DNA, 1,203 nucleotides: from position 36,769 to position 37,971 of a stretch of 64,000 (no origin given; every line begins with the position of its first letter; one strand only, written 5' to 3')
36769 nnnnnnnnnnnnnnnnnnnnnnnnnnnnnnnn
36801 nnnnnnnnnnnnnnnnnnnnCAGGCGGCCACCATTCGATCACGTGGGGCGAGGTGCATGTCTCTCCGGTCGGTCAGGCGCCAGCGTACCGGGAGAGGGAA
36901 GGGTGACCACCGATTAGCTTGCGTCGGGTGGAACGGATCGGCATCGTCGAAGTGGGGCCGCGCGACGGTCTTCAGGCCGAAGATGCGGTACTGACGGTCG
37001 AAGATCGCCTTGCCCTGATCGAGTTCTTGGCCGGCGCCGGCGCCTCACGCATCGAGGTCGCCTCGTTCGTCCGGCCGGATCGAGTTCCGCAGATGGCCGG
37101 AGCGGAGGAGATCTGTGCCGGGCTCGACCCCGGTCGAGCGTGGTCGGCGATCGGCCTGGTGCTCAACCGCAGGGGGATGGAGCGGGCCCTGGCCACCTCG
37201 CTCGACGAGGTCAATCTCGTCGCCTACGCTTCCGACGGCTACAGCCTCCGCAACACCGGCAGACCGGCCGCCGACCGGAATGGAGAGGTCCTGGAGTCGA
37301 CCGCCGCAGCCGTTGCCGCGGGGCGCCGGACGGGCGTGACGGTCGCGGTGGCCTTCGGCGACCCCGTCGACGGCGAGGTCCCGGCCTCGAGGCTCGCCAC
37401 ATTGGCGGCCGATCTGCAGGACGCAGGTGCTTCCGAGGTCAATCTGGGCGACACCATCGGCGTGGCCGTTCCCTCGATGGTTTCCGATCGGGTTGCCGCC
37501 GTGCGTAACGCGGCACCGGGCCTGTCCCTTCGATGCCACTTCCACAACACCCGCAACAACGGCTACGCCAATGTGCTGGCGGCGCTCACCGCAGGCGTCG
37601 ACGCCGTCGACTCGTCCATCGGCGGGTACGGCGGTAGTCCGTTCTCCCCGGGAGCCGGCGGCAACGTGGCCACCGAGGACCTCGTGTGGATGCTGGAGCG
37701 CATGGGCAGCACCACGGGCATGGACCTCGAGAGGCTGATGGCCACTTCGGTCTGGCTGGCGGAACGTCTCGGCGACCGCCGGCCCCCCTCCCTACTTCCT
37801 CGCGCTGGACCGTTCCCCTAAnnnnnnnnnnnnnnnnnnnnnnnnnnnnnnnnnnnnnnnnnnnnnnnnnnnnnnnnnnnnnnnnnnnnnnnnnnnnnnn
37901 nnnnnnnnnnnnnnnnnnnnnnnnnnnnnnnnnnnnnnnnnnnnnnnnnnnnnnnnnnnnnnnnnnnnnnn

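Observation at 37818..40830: Zur-type regulon: znuA-znuB operon carries a third gene for a triple-repeat lipoprotein, with a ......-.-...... palindrome in the znuA/zur divergent promoter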

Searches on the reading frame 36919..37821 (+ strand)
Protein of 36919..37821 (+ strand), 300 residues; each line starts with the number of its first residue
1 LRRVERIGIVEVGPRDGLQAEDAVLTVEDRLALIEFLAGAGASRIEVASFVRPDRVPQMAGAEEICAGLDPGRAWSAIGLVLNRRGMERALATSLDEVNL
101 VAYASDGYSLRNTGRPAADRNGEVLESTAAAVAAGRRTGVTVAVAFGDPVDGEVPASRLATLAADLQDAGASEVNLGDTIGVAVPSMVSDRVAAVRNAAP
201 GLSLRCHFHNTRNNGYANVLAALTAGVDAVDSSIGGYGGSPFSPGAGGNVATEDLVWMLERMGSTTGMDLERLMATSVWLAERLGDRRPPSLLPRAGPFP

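Call 5: search_protein_families(library=pfam, proteins=[window:36919-37821:+], max_evalue=0.01)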
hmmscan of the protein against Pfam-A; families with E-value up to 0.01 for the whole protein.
window:36919-37821:+ (300 aa): 1 family
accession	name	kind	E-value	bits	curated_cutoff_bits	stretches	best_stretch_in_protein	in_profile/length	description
PF00682.25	HMGL-like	-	3.1e-38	132.1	29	1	7-277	2-257/260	HMGL-like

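Call 7: search_protein_families(library=ncbifam, proteins=[window:36919-37821:+], max_evalue=0.001)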
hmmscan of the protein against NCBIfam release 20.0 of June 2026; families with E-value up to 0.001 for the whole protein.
window:36919-37821:+ (300 aa): 24 families
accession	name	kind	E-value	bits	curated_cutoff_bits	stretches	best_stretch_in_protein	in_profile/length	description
NF004283.0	PRK05692.1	subfamily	1.6e-76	257.3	246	1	4-287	4-287/300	hydroxymethylglutaryl-CoA lyase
TIGR02660.1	nifV_homocitr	equivalog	1.6e-18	67.1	462.9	1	13-279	8-258/365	homocitrate synthase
NF006049.0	PRK08195.1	subfamily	4.1e-18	65.5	229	1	155-277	146-263/344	4-hyroxy-2-oxovalerate/4-hydroxy-2-oxopentanoic acid aldolase,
TIGR03217.1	4OH_2_O_val_ald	equivalog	7.2e-17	61.6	286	1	155-276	141-257/334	4-hydroxy-2-oxovalerate aldolase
NF002085.0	PRK00915.1-2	subfamily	1.1e-16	60.7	517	1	3-279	10-270/504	2-isopropylmalate synthase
TIGR02146.1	LysS_fung_arch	equivalog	3.3e-16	59.5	413.55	1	14-238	6-220/344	homocitrate synthase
TIGR02090.1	LEU1_arch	subfamily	1.3e-15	57.4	484.75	1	9-278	3-256/363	isopropylmalate/citramalate/homocitrate synthases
NF041069.1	IPMS_Sufob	equivalog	5.3e-13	49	600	1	9-283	3-263/371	isopropylmalate synthase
TIGR00973.1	leuA_bact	equivalog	6.3e-13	48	598.7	1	122-279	113-269/494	2-isopropylmalate synthase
NF002086.0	PRK00915.1-3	equivalog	2.6e-11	42.7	532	1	122-277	118-272/516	2-isopropylmalate synthase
NF009554.0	PRK12999.1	equivalog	3.5e-10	38.4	965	1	161-277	696-805/1147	pyruvate carboxylase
NF008984.0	PRK12330.1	equivalog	3.6e-10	39.3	827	1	155-277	154-271/500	methylmalonyl-CoA carboxytransferase subunit 5S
NF008985.0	PRK12331.1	equivalog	5.5e-10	38.6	718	1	132-276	129-266/465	oxaloacetate decarboxylase subunit alpha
NF042433.1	CitmalDyn_Leptosp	equivalog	5.9e-10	38.3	950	1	5-239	6-239/514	(R)-citramalate synthase CimA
NF002087.0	PRK00915.1-4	equivalog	2e-09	36.5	729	1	123-277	119-272/516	2-isopropylmalate synthase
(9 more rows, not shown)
